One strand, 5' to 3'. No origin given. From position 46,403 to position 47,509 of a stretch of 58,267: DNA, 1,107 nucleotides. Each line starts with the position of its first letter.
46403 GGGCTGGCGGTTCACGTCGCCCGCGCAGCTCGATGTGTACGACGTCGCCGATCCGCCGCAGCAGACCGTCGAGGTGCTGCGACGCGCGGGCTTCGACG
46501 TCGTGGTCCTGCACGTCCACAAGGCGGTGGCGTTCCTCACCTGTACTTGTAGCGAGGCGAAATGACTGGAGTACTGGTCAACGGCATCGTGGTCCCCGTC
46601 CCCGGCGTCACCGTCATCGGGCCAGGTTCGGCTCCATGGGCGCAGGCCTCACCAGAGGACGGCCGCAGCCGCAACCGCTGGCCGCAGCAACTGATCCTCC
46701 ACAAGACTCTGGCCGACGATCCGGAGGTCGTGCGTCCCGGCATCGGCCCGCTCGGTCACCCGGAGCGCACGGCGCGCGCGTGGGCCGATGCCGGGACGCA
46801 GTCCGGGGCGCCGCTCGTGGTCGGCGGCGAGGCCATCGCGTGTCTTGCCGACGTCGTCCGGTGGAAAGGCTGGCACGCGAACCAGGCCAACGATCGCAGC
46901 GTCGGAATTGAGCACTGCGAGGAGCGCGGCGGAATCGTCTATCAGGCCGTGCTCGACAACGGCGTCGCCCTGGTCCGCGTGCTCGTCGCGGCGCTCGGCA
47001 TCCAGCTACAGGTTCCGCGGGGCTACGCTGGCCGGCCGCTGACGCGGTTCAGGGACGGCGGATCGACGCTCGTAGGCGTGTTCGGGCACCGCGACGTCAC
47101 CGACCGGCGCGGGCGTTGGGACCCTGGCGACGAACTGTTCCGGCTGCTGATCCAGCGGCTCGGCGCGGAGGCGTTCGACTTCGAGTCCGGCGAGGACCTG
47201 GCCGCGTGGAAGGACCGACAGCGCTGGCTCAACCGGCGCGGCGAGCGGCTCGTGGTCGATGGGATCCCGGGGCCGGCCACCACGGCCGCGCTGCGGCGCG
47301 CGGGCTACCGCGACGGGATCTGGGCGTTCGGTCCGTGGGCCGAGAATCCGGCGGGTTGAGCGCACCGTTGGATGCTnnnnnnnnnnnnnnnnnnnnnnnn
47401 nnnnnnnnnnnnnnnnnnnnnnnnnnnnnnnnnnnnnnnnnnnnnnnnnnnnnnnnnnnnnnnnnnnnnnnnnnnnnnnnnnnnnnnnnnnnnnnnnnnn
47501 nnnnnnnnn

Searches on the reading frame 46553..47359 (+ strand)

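Call 12: search_protein_families(library=phrogs, proteins=[window:46553-47359:+], max_evalue=0.001)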
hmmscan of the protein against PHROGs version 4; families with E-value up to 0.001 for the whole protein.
window:46553-47359:+ (268 aa): 6 families
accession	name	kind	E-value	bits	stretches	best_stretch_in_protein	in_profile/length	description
phrog_2338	-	lysis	1.5e-05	25.5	1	86-189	59-146/346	endolysin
phrog_1493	-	lysis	3.9e-05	24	0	104-195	87-155/394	endolysin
phrog_833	-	lysis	8.3e-05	23.4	1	92-152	68-131/294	endolysin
phrog_670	-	lysis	0.00029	20.9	1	104-192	164-234/596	endolysin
phrog_880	-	lysis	0.00036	21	0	88-193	235-320/435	endolysin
phrog_2649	-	lysis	0.00089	20.2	0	211-250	176-215/261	endolysin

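Call 76: search_protein_families(library=pfam, proteins=[window:46553-47359:+], max_evalue=0.01)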
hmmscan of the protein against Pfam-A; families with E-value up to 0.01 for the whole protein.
window:46553-47359:+ (268 aa): 2 families
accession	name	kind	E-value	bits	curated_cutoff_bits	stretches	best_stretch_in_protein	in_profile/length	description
PF01510.30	Amidase_2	-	1.2e-08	35.8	26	1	105-193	61-131/131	N-acetylmuramoyl-L-alanine amidase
PF09374.15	PG_binding_3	-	0.00069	20.2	24.6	1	223-251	7-35/76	Predicted Peptidoglycan domain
